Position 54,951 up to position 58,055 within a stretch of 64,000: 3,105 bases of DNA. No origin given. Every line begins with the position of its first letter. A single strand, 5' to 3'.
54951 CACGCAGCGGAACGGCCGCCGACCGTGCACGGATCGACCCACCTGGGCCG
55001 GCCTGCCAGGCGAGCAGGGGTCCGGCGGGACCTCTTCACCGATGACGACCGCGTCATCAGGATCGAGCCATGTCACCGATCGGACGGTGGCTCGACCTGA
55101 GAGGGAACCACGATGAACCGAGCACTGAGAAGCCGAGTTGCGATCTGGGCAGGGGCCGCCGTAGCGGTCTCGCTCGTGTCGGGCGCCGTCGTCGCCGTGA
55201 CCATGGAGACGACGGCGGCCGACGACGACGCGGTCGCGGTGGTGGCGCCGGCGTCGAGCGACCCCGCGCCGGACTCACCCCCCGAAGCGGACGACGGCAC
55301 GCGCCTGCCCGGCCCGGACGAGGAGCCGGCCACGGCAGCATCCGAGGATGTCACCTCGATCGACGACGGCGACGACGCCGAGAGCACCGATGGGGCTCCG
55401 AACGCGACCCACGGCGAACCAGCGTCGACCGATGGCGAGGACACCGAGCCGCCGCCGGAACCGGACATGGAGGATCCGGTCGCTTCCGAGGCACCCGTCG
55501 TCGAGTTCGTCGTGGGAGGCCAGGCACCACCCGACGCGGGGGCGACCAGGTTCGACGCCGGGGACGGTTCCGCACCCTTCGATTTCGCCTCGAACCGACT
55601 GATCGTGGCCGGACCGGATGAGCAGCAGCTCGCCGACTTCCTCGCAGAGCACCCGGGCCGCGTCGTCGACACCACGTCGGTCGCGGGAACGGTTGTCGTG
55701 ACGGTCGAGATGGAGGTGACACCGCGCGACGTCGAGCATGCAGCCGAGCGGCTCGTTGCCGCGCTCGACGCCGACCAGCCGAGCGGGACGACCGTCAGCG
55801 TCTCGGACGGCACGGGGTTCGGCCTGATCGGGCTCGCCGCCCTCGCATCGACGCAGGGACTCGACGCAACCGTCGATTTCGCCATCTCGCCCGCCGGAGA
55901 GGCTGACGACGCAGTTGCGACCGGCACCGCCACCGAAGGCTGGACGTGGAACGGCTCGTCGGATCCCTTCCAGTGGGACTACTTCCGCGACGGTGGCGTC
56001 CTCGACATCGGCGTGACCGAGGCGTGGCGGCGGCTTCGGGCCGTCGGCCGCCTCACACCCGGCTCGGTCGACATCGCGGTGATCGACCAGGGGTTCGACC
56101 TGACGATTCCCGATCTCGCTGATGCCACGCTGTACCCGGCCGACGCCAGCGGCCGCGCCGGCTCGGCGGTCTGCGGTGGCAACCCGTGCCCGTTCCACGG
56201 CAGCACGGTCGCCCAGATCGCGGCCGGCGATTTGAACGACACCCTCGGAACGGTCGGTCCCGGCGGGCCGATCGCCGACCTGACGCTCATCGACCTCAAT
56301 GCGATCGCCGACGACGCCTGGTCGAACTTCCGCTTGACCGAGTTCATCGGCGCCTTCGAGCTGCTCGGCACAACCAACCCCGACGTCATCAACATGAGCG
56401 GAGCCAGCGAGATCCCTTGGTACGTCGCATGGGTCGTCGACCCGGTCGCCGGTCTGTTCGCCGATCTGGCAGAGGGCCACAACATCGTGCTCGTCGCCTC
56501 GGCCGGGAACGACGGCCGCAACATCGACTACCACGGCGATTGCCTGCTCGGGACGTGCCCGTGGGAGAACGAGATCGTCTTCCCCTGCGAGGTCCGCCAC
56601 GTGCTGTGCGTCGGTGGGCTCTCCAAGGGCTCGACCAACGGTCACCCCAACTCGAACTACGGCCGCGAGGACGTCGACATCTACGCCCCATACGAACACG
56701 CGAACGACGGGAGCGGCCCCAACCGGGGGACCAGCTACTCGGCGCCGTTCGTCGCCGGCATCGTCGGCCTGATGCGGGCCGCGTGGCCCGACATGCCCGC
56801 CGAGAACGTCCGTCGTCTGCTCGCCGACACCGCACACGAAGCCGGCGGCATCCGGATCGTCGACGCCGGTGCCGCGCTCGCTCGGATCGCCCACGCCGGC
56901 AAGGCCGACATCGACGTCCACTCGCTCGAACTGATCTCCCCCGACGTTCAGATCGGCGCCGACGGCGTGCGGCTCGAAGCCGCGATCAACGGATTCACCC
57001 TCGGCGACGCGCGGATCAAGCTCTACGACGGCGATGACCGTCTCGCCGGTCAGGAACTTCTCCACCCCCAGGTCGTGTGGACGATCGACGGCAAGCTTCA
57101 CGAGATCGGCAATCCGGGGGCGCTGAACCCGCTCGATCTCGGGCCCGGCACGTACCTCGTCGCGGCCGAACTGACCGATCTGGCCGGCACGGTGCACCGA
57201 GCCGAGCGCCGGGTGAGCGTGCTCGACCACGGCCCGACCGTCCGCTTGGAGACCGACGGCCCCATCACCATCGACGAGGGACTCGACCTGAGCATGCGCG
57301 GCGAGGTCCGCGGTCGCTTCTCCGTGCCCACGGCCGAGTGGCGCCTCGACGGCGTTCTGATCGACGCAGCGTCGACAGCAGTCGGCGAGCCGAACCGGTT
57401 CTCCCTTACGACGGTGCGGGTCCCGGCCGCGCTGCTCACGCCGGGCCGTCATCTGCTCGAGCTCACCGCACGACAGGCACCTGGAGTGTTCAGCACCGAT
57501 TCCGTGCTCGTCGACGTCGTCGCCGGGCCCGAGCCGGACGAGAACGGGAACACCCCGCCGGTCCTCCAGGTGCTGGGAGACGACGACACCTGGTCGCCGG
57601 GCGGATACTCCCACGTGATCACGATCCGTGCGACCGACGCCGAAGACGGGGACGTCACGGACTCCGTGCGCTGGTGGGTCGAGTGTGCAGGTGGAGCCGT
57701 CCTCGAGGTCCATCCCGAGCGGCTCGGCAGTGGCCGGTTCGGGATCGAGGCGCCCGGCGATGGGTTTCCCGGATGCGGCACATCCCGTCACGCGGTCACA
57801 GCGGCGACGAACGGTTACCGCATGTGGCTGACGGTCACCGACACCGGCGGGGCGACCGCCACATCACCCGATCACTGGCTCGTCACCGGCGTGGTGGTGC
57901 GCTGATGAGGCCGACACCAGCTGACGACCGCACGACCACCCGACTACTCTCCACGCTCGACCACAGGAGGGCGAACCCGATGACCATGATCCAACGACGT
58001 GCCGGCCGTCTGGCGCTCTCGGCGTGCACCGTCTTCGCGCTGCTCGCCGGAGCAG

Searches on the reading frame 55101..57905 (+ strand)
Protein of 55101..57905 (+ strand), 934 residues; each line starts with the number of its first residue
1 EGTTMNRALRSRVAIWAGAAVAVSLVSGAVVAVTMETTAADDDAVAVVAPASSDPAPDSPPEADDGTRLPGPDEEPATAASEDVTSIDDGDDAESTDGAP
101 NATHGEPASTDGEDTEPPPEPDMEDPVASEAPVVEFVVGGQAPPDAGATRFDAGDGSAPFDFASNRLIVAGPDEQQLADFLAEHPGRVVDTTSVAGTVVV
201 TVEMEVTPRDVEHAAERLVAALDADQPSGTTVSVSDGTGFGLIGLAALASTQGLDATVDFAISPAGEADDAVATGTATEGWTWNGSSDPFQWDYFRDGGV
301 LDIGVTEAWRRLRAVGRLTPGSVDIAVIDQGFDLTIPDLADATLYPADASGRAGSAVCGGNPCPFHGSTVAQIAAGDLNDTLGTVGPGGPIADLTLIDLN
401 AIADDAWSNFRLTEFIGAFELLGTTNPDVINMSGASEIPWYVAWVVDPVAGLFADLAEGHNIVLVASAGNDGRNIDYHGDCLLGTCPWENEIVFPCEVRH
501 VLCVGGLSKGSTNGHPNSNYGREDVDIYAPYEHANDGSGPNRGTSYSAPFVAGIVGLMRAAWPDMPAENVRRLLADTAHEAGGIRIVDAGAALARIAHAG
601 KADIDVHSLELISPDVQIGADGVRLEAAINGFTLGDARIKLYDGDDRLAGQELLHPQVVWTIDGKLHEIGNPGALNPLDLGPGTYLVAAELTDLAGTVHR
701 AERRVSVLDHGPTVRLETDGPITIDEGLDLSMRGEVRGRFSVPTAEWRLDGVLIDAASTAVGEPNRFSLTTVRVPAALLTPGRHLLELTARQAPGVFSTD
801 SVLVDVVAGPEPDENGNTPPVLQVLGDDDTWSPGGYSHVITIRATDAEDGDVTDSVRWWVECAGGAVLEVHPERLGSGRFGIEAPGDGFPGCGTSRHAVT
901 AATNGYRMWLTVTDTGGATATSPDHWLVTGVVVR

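Call 40: search_protein_families(library=ncbifam, proteins=[window:55101-57905:+], max_evalue=1e-10)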
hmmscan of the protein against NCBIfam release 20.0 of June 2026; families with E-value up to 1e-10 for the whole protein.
window:55101-57905:+ (934 aa): 1 family
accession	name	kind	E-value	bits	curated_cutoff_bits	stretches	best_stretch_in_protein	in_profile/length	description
TIGR03921.1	T7SS_mycosin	equivalog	1e-20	74.1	278.75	1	322-594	14-286/353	type VII secretion-associated serine protease mycosin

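Call 43: search_protein_families(library=pfam, proteins=[window:55101-57905:+], max_evalue=0.0001)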
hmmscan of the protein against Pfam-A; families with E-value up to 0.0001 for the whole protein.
window:55101-57905:+ (934 aa): 1 family
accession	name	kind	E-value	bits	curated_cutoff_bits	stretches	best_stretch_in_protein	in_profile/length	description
PF00082.27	Peptidase_S8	-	6.6e-19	68.7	21.8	1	323-581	4-276/288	Subtilase family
